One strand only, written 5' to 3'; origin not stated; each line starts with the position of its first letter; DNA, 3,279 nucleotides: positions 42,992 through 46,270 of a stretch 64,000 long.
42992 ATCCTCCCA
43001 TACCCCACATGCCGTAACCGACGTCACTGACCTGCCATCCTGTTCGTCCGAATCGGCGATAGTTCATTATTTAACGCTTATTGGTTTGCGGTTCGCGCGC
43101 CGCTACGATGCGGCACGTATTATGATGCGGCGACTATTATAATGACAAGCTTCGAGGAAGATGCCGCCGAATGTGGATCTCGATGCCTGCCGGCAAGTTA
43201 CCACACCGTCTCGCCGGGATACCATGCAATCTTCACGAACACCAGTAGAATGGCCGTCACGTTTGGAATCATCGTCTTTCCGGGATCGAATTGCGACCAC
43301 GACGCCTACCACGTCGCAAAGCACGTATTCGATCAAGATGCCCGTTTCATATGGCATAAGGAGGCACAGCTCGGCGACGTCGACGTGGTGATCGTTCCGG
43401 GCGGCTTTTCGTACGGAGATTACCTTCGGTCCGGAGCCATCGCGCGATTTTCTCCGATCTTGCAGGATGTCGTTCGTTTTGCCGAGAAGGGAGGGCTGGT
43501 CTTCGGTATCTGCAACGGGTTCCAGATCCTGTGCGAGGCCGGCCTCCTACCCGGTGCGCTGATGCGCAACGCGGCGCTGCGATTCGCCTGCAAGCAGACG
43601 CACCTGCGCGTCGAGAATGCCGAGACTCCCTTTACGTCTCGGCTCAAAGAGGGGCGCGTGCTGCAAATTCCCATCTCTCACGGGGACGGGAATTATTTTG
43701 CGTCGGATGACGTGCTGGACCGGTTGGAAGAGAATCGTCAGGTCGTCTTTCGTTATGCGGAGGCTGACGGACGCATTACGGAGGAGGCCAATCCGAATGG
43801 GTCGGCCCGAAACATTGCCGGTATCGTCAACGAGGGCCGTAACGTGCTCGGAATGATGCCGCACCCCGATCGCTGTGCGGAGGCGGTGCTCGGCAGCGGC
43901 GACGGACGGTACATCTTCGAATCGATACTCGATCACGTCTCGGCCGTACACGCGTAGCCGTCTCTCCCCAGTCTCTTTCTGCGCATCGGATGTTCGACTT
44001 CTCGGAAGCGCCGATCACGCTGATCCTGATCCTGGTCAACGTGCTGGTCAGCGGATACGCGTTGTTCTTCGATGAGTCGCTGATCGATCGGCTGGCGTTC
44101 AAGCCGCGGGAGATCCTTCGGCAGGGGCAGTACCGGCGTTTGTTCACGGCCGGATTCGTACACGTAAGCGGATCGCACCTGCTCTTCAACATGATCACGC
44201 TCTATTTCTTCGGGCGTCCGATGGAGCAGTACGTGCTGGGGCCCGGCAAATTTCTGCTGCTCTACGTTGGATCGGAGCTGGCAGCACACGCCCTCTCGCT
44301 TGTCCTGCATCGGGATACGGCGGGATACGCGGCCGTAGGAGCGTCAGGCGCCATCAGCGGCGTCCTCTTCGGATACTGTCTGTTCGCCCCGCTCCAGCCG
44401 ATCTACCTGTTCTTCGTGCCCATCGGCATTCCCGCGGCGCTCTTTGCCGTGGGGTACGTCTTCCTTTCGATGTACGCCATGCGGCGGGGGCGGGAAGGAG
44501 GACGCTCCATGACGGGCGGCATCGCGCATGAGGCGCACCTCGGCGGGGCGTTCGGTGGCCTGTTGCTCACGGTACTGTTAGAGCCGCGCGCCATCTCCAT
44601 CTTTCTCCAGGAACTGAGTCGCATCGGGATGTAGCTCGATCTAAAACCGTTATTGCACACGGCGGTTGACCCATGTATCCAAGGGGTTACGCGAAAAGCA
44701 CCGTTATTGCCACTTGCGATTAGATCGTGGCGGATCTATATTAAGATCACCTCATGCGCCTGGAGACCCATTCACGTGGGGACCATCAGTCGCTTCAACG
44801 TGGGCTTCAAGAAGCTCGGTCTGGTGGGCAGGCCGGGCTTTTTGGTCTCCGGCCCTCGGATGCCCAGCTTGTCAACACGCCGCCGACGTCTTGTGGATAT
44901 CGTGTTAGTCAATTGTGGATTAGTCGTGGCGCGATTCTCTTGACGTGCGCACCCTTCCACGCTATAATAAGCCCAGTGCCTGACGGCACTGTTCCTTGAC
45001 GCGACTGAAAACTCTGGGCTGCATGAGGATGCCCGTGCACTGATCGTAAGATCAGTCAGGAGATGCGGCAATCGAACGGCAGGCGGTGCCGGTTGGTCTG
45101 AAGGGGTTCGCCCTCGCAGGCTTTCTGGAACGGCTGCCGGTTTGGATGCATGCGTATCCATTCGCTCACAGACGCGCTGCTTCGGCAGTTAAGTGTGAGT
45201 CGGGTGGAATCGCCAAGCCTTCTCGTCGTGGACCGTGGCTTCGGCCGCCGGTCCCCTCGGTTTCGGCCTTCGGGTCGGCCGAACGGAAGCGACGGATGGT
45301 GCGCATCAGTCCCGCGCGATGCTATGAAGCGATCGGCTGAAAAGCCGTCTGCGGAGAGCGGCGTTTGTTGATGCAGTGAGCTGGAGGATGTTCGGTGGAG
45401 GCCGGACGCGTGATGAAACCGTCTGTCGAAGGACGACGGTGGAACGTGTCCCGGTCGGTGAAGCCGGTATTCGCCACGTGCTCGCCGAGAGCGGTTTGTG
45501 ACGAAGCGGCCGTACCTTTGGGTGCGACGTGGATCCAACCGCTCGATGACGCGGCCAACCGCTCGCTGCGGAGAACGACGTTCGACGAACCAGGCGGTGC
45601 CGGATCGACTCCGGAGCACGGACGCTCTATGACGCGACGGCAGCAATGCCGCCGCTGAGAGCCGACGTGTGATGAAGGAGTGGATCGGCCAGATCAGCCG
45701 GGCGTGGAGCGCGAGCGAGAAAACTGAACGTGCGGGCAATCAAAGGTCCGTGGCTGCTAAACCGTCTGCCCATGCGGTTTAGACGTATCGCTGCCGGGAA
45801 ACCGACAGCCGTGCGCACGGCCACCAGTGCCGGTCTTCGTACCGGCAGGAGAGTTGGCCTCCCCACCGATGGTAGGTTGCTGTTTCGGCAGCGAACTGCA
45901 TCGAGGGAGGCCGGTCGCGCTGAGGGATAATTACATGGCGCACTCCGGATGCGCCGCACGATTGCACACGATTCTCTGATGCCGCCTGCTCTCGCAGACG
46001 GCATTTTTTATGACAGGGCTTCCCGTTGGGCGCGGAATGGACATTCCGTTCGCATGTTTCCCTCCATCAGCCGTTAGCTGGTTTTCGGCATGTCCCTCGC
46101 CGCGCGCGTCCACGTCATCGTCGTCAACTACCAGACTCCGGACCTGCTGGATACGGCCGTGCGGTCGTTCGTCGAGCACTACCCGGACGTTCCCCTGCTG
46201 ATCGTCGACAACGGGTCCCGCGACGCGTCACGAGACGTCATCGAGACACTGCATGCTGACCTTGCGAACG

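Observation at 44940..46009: ORF-free ~1 kb transcription unit with a perfect promoter, tetraloop-rich hairpins and a strong terminator: candidate novel large structured ncRNA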

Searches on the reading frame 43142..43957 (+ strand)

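Call 12: search_protein_families(library=pfam, proteins=[window:43142-43957:+], max_evalue=0.01)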
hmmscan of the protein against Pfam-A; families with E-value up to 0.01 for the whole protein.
window:43142-43957:+ (271 aa): 3 families
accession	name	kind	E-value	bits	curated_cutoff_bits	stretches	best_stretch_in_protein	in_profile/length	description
PF13507.12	GATase_5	-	7.6e-44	150.2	27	1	43-249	6-233/260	CobB/CobQ-like glutamine amidotransferase domain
PF07685.20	GATase_3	-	3.4e-09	37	27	1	65-132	25-90/196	CobB/CobQ-like glutamine amidotransferase domain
PF01965.30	DJ-1_PfpI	-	2.2e-08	34.5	26.6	1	73-139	55-116/165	DJ-1/PfpI family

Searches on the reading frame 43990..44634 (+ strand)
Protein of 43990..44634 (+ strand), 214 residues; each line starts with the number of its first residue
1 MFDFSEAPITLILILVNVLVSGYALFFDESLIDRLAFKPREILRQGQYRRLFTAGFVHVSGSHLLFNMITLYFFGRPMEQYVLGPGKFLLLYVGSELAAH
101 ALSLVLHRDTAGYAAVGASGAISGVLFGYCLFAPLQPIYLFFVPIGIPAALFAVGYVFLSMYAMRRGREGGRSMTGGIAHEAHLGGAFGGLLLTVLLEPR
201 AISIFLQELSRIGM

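Call 12: search_protein_families(library=pfam, proteins=[window:43990-44634:+], max_evalue=0.01)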
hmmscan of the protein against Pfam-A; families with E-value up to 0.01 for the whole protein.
window:43990-44634:+ (214 aa): 1 family
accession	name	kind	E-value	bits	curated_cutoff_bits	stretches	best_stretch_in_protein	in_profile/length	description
PF01694.28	Rhomboid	-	6.6e-28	98.1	22.6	1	46-197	2-140/143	Rhomboid domain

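Call 13: find_homologous_proteins(query=window:43990-44634:+, max_evalue=1e-20)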
Query window:43990-44634:+ (214 aa): 1774 proteins with E <= 1e-20 among 5716 candidates; the best 120 are listed.
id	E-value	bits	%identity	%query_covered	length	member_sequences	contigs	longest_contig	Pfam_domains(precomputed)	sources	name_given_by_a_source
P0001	2.1e-124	431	94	100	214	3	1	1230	PF01694.29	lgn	-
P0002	9.8e-110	384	85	99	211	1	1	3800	PF01694.29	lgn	-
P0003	5.6e-108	378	84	100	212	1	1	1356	PF01694.29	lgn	-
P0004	1.5e-107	376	84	100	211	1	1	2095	PF01694.29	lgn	-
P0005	2.7e-106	372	83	100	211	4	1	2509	PF01694.29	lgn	-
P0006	3.3e-106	372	81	100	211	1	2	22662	PF01694.29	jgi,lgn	jgi:membrane associated rhomboid family serine protease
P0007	5.6e-95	335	77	99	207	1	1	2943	PF01694.29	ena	-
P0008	2.0e-94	334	76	99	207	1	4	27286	PF01694.29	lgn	-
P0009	1.6e-93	331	76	100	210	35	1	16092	PF01694.29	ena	-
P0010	5.9e-93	329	76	97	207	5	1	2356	PF01694.29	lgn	-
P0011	6.6e-93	329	74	98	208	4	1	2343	PF01694.29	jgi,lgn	jgi:membrane associated rhomboid family serine protease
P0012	3.0e-91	323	77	95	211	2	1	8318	PF01694.29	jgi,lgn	-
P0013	6.9e-91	322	75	98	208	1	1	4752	PF01694.29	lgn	-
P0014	4.0e-90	320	75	98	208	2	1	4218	PF01694.29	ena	-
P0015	9.1e-89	315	70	100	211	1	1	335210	PF01694.29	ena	-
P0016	4.3e-88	313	71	100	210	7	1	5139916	PF01694.29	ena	-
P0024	9.5e-85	302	69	96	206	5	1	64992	PF01694.29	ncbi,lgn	-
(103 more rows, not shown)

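Call 14: find_encoding_contigs(protein=P0006, flank=6000, max_places=2)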
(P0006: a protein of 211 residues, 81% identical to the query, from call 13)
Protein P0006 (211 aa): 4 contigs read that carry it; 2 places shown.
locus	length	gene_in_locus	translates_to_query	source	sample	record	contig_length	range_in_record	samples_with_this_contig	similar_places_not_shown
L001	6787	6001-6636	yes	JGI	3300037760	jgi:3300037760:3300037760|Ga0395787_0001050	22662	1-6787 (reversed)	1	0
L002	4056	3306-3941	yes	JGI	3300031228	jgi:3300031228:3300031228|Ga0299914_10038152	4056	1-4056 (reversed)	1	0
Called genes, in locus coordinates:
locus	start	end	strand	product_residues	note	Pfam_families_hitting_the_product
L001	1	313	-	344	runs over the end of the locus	PF00092:VWA, PF13519:VWA_2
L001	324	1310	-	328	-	PF07584:BatA, PF00092:VWA, PF13519:VWA_2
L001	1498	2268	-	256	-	PF02146:SIR2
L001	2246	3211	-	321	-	-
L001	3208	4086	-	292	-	PF01882:DUF58, PF13519:VWA_2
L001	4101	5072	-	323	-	PF00248:Aldo_ket_red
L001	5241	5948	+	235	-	PF13507:GATase_5, PF01965:DJ-1_PfpI (weak), PF07685:GATase_3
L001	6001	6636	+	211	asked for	PF01694:Rhomboid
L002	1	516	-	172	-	?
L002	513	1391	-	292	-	PF01882:DUF58, PF13519:VWA_2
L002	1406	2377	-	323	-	PF00248:Aldo_ket_red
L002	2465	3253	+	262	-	PF01965:DJ-1_PfpI (weak), PF13507:GATase_5, PF07685:GATase_3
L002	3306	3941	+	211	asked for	PF01694:Rhomboid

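Call 15: find_encoding_contigs(protein=P0008, flank=6000, max_places=2)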
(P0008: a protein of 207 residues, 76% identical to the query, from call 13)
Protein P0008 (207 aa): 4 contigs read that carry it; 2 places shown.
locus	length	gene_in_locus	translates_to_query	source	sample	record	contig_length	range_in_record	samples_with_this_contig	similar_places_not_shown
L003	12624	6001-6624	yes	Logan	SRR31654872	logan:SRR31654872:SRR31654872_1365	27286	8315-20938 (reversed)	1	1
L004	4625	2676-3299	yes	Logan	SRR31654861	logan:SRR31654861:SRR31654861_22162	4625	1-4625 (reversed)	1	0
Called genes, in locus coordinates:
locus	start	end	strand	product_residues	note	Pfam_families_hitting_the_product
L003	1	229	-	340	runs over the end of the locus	PF07584:BatA (faint), PF00092:VWA, PF13519:VWA_2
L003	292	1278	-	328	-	PF07584:BatA, PF00092:VWA, PF13519:VWA_2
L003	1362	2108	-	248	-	PF02146:SIR2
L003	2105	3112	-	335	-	PF14316:DUF4381 (weak)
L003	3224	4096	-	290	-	PF01882:DUF58, PF13519:VWA_2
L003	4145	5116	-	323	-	PF00248:Aldo_ket_red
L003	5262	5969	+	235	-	PF13507:GATase_5, PF01965:DJ-1_PfpI, PF07685:GATase_3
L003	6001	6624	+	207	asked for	PF01694:Rhomboid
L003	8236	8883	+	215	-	PF00535:Glycos_transf_2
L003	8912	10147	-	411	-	PF00293:NUDIX, PF01008:IF-2B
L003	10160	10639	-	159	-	PF00248:Aldo_ket_red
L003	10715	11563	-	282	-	-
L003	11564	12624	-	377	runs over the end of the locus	-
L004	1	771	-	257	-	?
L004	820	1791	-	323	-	PF00248:Aldo_ket_red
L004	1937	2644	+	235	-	PF13507:GATase_5, PF01965:DJ-1_PfpI, PF07685:GATase_3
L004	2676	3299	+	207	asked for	PF01694:Rhomboid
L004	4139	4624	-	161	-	?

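Call 16: find_encoding_contigs(protein=P0016, flank=6000, max_places=2)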
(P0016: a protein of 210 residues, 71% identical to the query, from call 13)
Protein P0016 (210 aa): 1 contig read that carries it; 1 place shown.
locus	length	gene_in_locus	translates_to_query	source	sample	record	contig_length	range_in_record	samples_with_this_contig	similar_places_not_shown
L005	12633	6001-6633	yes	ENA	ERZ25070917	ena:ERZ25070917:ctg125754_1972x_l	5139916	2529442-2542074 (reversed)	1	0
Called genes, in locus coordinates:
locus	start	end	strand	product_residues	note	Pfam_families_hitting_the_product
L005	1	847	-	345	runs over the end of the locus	PF07584:BatA (faint), PF00092:VWA, PF13519:VWA_2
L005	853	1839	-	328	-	PF07584:BatA, PF05762:VWA_CoxE (weak), PF00092:VWA, PF13519:VWA_2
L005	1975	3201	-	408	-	PF14316:DUF4381 (weak)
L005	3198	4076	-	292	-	PF01882:DUF58, PF13519:VWA_2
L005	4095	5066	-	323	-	PF00248:Aldo_ket_red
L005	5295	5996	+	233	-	PF13507:GATase_5, PF07685:GATase_3, PF01965:DJ-1_PfpI (weak)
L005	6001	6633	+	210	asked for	PF01694:Rhomboid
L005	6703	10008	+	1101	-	PF00560:LRR_1 (faint), PF23598:LRR_14, PF13855:LRR_8, PF23598:LRR_14, PF13855:LRR_8 (weak), PF23598:LRR_14, PF13855:LRR_8 (weak), PF18962:Por_Secre_tail, +2 more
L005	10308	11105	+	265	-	-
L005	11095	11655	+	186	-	-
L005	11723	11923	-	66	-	-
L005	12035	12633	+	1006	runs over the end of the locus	PF00580:UvrD-helicase, PF13245:AAA_19, PF13604:AAA_30 (faint), PF13361:UvrD_C, PF12705:PDDEXK_1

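Call 19: find_encoding_contigs(protein=P0009, flank=5000, max_places=1)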
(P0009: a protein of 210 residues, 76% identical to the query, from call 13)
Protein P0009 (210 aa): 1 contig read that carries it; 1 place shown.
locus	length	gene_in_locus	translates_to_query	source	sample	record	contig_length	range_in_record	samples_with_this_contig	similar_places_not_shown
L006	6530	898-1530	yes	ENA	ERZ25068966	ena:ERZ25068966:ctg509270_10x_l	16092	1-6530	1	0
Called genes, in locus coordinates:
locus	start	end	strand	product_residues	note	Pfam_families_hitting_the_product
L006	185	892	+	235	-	PF13507:GATase_5, PF01965:DJ-1_PfpI (weak), PF07685:GATase_3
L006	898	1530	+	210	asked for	PF01694:Rhomboid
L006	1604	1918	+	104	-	-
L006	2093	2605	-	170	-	-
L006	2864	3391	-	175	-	-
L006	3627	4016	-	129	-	PF08818:DUF1801 (weak)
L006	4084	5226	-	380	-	-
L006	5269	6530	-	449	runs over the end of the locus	PF00155:Aminotran_1_2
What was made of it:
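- Downstream genes differ in L006 (call 19). In L006 the next genes differ and are on the opposite strand (call 19).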

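Call 20: find_encoding_contigs(protein=P0015, flank=5000, max_places=1)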
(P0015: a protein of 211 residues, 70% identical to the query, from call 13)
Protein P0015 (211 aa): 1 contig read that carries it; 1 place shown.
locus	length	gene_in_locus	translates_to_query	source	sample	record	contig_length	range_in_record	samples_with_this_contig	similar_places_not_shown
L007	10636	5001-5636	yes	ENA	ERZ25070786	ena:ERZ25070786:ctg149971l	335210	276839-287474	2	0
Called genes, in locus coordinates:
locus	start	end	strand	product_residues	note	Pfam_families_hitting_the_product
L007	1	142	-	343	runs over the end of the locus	PF00092:VWA, PF13519:VWA_2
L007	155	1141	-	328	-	PF07584:BatA, PF01882:DUF58 (weak), PF05762:VWA_CoxE (weak), PF00092:VWA, PF13519:VWA_2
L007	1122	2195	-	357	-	-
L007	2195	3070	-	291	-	PF01882:DUF58, PF13519:VWA_2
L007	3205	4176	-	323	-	PF00248:Aldo_ket_red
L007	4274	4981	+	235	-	PF13507:GATase_5, PF01965:DJ-1_PfpI (weak), PF07685:GATase_3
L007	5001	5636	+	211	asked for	PF01694:Rhomboid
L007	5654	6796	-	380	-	PF00583:Acetyltransf_1 (faint)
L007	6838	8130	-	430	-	PF01212:Beta_elim_lyase (faint), PF00155:Aminotran_1_2, PF01053:Cys_Met_Meta_PP (weak)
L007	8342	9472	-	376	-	PF13439:Glyco_transf_4 (weak), PF13528:Glyco_trans_1_3, PF04101:Glyco_tran_28_C (weak)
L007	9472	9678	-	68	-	-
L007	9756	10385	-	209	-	PF18935:DUF5683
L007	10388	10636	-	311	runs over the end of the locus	PF02195:ParB_N, PF17762:HTH_ParB, PF23552:ParB_C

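Call 21: find_encoding_contigs(protein=P0024, flank=5000, max_places=1)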
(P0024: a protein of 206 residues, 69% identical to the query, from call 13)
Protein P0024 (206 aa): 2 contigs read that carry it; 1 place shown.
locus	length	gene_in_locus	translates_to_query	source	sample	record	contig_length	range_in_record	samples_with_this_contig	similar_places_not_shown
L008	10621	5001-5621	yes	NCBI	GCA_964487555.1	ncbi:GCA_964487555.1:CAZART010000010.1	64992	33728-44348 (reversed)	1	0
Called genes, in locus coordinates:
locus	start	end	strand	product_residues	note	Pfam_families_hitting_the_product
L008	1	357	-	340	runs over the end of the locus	PF07584:BatA, PF06707:DUF1194 (faint), PF00092:VWA, PF13519:VWA_2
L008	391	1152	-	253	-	PF02146:SIR2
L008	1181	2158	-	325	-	PF14316:DUF4381 (faint)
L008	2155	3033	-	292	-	PF01882:DUF58, PF05762:VWA_CoxE (faint), PF13519:VWA_2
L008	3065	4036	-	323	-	PF00248:Aldo_ket_red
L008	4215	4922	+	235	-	PF13507:GATase_5, PF01965:DJ-1_PfpI, PF07685:GATase_3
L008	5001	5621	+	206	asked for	PF01694:Rhomboid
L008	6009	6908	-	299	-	-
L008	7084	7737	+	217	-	PF00535:Glycos_transf_2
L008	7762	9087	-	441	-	PF00293:NUDIX, PF01008:IF-2B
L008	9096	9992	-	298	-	PF00248:Aldo_ket_red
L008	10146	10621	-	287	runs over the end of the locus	-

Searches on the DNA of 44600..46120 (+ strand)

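Call 4: search_rna_families(source=window, start=44600, end=46120, threshold=evalue, max_evalue=10, show_alignments=3)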
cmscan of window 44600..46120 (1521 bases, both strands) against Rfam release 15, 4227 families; matches with E-value up to 10: 2.
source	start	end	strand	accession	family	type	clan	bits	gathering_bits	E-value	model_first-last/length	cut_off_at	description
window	45552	45621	+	RF03006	M23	Gene; sRNA;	-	21.5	41.2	0.32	1-53/53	no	M23 RNA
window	46065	46083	-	RF01149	sR10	Gene; snRNA; snoRNA; CD-box;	-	12.4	45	4.1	36-54/54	no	Small nucleolar RNA sR10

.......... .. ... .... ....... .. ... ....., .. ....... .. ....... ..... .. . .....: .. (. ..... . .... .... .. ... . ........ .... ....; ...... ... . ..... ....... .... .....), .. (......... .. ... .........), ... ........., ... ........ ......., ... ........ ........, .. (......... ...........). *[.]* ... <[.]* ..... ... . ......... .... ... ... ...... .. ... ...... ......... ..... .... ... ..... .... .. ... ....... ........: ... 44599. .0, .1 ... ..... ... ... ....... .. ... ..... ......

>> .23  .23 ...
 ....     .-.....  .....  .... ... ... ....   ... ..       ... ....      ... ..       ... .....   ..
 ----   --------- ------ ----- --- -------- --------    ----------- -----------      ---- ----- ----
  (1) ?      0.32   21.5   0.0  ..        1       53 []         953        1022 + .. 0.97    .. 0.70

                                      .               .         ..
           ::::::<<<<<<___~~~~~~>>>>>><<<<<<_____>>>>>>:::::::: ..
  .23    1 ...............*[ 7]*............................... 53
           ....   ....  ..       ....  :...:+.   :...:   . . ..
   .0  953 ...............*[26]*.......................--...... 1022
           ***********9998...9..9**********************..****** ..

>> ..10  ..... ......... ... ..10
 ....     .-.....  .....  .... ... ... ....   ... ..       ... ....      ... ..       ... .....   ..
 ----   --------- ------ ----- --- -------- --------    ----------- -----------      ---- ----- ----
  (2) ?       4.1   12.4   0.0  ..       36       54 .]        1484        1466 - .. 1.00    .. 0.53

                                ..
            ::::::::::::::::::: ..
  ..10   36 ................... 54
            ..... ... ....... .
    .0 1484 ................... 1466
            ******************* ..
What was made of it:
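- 44746..44843 (+): Companion sRNA (~95 nt; ends inferred). It has a 5' block CCUCAUGC (44750-44757), a block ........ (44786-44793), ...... in the terminator loop (44825-44830), and a terminator hairpin 44818-44839 plus a U run. No Rfam hit (call 4).
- On Any Rfam 15 family (RNase P, tmRNA, SRP, 6S, group I/II introns, OLE, GOLLD, ROOL, raiA, HEARO, riboswitches): The best sub-threshold hit is M23 at 21.5 bits against a threshold of 41.2, E 0.32 (call 4).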

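Call 51: build_rna_model(alignment_id=A4, structure=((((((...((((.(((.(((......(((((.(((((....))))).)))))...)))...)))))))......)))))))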
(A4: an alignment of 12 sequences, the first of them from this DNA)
Model R1 built from alignment A4 (12 sequences, 81 columns); structure: as given.
model positions 77; base pairs 26; branch points 0; effective number of sequences 4.06; information 0.734 bits per position. Calibrated on 0.2 Mb of random sequence (short: E-values are rough).
structure used (alignment columns):
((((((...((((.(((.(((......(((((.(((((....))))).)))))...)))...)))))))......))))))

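Call 52: search_with_rna_model(model_id=R1, sources=[window, L003, L006, L008, L010, L011, L012, L013, L017, L018, L019, L021, L022, L023, L024, L026, L027, L005, L007, L014, L015, L016, L020], max_evalue=1)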
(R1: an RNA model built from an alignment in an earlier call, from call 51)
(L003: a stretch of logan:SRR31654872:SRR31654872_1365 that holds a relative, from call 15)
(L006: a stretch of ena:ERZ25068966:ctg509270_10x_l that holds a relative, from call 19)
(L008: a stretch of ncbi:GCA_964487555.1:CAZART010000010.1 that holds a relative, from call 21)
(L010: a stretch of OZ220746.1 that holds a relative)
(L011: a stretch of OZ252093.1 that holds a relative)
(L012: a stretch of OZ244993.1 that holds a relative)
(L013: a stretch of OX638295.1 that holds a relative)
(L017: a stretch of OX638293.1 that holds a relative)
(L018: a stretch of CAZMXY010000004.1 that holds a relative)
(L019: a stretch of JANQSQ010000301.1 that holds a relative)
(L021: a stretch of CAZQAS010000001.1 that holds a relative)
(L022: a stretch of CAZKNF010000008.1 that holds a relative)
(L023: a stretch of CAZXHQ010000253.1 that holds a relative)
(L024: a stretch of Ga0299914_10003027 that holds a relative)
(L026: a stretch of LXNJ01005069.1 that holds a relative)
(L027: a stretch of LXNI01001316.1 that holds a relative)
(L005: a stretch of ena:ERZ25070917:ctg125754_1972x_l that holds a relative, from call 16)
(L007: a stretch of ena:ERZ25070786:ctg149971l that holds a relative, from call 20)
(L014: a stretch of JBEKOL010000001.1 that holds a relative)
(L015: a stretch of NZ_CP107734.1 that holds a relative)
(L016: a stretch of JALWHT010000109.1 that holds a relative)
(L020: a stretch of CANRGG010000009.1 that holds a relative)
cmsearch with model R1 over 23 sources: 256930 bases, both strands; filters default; matches with E-value up to 1: 38.
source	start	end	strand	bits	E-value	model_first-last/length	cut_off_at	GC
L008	6536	6612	+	82.6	2.3e-19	1-77/77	no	0.62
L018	3568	3643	+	82.4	2.7e-19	1-77/77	no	0.66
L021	4477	4552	-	76.1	1.3e-17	1-77/77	no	0.62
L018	3478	3554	+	75.3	2.3e-17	1-77/77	no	0.62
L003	7552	7629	+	73.5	7e-17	1-77/77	no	0.63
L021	4389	4464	-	71.1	3.3e-16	1-77/77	no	0.58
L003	7643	7717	+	69.9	6.7e-16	1-77/77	no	0.6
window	45480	45556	+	68.9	1.3e-15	1-77/77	no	0.66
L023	3000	3078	-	64.8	1.7e-14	1-77/77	no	0.63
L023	2912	2988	-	63.9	3e-14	1-77/77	no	0.65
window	45391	45468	+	63.4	4.3e-14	1-77/77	no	0.64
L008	6449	6524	+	60.8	2.1e-13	1-77/77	no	0.63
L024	8594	8670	-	39.3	1.6e-07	1-77/77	no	0.55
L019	5363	5438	+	35.2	2.2e-06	1-77/77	no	0.63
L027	69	144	-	34.5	3.4e-06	1-77/77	no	0.61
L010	93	168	+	32.9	8.9e-06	1-77/77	no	0.61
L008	6623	6702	+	32.5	1.2e-05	1-77/77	no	0.62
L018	3655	3734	+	31.1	2.9e-05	1-77/77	no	0.65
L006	2230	2305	+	30.4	4.4e-05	1-77/77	no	0.59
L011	5502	5577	-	30.4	4.4e-05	1-77/77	no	0.59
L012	254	329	+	30.4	4.4e-05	1-77/77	no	0.59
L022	2074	2150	+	28.1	0.00019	1-77/77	no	0.58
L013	2762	2837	-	27.9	0.00021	1-77/77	no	0.63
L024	8684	8715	-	21.9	0.0097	1-77/77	no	0.47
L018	3432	3463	+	21.3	0.014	1-77/77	no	0.66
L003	7729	7806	+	19.6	0.039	1-77/77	no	0.6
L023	2832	2908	-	17.4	0.16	1-77/77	no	0.66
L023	3091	3160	-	17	0.21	1-77/77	no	0.66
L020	1071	1097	+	16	0.39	27-53/77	no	0.78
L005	2197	2268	+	15.6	0.49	1-77/77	no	0.69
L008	6404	6435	+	15.2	0.63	1-77/77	no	0.56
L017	2371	2403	-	15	0.74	1-77/77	no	0.64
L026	4871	4903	+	15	0.74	1-77/77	no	0.64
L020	1395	1429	-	14.7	0.86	20-54/77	no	0.77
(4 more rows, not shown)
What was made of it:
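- It finds nothing below E 0.01 outside these RNAs in the 64 kb window, in the flanks of the RNA-bearing loci, or in the six RNA-free loci searched (call 52).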
